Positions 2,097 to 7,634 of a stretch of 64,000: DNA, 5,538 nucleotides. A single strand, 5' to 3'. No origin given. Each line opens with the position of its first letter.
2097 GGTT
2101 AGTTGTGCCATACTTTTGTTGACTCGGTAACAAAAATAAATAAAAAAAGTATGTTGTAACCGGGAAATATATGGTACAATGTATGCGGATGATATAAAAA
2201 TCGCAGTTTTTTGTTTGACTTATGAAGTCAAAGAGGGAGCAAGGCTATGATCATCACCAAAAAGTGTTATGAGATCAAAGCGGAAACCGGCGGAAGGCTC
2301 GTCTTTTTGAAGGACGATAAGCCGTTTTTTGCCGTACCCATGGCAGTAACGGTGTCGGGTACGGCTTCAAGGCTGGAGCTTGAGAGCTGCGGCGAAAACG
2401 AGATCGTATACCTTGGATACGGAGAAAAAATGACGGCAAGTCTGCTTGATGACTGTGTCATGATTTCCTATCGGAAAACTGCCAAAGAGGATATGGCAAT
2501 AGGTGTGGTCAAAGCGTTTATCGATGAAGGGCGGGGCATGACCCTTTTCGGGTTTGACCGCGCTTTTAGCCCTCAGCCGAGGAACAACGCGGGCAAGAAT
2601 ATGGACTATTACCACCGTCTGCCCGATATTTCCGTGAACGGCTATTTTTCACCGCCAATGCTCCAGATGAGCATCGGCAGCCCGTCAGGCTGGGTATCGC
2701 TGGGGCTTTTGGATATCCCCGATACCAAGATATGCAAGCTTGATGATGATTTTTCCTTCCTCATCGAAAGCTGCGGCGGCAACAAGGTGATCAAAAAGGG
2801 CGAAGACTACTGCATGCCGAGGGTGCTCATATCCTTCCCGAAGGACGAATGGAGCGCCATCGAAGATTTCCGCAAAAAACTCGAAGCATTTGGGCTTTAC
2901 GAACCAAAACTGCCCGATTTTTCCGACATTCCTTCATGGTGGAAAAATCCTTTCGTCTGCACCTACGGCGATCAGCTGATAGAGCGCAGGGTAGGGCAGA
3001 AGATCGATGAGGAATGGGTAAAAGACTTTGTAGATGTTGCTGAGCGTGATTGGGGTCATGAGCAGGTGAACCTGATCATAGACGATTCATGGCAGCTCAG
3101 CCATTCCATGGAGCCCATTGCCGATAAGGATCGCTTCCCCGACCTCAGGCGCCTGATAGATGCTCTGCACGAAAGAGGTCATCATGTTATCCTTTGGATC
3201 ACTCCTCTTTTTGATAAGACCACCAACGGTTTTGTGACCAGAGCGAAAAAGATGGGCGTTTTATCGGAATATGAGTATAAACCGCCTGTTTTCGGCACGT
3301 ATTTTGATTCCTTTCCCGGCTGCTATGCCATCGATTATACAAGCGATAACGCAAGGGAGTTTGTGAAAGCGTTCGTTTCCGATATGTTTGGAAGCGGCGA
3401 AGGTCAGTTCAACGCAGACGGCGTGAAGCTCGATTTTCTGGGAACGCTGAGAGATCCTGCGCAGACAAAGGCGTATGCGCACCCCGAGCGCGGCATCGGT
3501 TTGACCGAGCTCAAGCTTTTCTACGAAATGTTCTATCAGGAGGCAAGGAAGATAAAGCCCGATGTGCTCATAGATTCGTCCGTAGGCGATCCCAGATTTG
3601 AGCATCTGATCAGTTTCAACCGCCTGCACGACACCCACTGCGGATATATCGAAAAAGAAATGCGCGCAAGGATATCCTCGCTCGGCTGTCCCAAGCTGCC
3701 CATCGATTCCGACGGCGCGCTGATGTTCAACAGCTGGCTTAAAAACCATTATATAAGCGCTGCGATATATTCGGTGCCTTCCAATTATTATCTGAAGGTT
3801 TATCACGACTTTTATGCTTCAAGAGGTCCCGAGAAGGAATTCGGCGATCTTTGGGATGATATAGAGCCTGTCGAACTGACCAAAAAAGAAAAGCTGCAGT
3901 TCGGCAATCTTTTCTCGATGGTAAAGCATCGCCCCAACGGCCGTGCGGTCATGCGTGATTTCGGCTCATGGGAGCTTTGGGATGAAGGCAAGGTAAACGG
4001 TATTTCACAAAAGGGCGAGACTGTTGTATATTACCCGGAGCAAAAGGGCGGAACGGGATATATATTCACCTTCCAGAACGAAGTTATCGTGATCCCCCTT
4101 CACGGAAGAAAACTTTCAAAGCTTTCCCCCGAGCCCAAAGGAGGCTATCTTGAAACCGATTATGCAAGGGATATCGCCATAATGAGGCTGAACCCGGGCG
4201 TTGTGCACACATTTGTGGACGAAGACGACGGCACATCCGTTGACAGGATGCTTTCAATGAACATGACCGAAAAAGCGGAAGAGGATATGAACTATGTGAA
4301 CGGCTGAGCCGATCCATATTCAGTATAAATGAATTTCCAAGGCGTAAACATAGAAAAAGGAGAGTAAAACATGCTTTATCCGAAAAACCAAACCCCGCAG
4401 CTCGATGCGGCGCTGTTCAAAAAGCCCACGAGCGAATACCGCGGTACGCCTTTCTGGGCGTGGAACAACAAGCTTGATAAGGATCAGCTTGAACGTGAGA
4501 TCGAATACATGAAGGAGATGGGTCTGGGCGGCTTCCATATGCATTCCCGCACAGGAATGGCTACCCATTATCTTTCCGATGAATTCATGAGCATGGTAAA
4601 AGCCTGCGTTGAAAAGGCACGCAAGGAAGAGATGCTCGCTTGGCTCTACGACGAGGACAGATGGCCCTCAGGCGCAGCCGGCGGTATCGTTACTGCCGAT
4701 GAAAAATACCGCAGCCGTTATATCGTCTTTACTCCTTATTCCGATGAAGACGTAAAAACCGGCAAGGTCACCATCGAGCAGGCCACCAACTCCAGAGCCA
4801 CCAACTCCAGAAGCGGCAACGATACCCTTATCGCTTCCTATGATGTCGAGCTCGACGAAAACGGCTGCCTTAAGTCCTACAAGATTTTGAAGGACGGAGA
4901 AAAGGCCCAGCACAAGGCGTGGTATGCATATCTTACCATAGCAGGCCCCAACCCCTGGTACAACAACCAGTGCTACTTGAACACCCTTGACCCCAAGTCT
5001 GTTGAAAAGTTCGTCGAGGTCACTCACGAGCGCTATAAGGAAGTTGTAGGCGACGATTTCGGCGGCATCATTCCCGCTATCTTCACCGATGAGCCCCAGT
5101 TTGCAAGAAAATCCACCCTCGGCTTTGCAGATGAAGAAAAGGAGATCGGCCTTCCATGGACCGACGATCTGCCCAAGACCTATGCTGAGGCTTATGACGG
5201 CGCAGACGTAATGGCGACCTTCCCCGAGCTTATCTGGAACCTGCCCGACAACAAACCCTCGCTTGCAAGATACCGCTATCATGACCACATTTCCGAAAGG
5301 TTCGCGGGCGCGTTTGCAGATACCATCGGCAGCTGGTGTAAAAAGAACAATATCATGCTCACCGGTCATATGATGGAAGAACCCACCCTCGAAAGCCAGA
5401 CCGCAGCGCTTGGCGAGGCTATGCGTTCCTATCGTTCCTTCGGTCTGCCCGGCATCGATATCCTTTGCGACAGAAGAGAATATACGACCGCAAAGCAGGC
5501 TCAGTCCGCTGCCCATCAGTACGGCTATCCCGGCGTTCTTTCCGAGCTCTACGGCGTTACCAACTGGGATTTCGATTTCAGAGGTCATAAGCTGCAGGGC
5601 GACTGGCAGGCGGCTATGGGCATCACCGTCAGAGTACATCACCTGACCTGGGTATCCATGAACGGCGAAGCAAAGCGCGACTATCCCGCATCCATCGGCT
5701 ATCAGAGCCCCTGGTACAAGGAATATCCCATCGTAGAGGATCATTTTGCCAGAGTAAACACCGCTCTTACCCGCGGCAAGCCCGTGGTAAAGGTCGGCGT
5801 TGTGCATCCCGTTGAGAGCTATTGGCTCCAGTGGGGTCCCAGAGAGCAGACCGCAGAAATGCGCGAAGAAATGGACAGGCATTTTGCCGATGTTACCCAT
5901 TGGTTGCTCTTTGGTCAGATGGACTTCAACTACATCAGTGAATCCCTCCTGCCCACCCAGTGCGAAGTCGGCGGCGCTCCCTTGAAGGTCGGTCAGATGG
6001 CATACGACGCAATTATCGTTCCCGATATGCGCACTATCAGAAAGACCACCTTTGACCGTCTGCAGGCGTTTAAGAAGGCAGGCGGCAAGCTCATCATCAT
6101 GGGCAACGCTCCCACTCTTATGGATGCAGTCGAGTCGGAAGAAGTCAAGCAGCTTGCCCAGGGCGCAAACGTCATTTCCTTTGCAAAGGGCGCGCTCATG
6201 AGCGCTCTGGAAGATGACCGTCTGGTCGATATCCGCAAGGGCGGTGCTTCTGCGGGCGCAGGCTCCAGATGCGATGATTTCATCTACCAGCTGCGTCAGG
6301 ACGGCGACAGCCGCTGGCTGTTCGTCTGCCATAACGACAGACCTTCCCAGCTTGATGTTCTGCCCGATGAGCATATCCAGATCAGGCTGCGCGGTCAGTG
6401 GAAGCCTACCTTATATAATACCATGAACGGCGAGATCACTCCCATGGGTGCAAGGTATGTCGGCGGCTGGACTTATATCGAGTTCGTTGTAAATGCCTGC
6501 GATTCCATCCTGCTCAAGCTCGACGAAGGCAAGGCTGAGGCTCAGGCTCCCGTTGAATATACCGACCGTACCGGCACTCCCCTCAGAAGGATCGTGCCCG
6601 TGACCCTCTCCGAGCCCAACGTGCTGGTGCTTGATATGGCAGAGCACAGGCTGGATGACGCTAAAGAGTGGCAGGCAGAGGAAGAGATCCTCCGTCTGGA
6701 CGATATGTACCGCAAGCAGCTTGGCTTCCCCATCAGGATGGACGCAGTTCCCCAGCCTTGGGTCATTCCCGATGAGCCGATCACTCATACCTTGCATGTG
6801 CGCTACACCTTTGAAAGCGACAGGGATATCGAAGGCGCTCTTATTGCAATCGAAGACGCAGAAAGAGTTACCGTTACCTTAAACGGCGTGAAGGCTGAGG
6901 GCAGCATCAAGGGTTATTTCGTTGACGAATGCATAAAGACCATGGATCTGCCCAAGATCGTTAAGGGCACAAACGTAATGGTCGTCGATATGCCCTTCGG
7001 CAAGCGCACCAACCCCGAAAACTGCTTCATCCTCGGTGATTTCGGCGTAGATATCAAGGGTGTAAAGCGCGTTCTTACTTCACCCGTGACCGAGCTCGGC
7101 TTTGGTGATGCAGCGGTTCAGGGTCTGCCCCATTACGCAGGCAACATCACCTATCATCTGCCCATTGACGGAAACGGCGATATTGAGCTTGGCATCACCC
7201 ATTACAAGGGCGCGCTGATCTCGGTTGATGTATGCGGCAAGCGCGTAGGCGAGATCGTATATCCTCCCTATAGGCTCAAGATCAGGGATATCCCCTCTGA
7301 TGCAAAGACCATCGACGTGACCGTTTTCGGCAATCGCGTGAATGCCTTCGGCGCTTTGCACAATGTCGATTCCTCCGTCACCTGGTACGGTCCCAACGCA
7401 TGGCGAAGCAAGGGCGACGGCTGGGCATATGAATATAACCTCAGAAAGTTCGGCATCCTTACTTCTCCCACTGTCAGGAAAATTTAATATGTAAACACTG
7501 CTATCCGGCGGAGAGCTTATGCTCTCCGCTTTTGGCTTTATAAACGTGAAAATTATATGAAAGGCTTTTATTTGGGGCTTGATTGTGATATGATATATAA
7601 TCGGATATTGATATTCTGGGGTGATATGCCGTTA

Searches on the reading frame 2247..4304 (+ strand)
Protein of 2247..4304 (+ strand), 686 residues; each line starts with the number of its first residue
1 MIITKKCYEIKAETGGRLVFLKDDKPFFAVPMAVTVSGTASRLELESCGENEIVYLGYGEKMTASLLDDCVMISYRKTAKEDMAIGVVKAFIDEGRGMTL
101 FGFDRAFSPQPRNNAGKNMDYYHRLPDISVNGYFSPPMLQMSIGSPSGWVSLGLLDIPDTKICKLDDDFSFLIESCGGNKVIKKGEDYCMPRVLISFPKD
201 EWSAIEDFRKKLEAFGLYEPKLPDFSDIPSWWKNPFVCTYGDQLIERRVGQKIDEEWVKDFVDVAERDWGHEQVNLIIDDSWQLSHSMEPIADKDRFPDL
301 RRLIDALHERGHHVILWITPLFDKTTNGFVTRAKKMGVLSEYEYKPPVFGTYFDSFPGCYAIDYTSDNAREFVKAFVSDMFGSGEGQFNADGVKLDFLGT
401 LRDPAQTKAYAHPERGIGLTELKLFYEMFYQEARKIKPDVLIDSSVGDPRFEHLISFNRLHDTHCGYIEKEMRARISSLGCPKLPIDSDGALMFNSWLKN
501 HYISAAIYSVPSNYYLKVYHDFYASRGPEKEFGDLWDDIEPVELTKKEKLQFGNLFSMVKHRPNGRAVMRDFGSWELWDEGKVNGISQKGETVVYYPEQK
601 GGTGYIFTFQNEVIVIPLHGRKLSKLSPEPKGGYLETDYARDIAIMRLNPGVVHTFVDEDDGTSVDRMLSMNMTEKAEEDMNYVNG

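Call 63: search_protein_families(library=pfam, proteins=[window:2247-4304:+], max_evalue=0.0001)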
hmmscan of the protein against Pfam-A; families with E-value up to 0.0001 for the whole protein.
window:2247-4304:+ (686 aa): 1 family
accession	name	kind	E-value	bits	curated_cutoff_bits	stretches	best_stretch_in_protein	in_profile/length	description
PF01055.32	Glyco_hydro_31_2nd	-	1e-07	32.1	23.5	1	290-431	54-195/328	Glycosyl hydrolases family 31 TIM-barrel domain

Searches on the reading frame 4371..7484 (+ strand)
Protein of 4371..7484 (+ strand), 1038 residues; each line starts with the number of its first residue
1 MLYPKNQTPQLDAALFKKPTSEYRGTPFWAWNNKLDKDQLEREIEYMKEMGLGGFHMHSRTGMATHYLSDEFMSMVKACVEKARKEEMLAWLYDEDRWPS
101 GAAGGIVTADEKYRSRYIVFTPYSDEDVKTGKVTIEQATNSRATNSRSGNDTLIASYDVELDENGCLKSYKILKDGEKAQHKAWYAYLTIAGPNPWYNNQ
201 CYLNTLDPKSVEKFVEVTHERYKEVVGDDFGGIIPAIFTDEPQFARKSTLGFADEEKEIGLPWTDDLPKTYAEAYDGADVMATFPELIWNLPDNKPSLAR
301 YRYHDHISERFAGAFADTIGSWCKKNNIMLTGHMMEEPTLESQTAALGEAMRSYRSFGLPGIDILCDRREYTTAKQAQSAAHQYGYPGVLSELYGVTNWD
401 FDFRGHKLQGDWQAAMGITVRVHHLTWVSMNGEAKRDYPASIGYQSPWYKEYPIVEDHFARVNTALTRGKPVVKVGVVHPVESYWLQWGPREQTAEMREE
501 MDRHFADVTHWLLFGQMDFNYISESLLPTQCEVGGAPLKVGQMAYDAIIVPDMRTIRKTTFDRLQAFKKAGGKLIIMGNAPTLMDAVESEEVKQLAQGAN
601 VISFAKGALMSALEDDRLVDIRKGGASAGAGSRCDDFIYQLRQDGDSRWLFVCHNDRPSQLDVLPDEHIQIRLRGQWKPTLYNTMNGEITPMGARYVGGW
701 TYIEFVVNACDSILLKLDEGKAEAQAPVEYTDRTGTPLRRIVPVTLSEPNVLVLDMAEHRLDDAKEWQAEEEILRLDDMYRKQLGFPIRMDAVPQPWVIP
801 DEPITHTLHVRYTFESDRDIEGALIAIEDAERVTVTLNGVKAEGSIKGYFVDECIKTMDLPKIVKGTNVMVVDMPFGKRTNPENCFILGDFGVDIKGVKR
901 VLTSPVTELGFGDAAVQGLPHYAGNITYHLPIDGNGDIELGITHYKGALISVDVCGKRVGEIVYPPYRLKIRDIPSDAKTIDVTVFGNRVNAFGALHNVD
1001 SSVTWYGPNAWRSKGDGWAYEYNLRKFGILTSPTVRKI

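Call 63: search_protein_families(library=pfam, proteins=[window:4371-7484:+], max_evalue=0.0001)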
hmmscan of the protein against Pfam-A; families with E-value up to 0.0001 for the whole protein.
window:4371-7484:+ (1038 aa): 1 family
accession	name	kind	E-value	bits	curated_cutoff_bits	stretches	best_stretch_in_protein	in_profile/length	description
PF17132.9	Glyco_hydro_106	-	2.8e-06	26.6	29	0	18-59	2-44/743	alpha-L-rhamnosidase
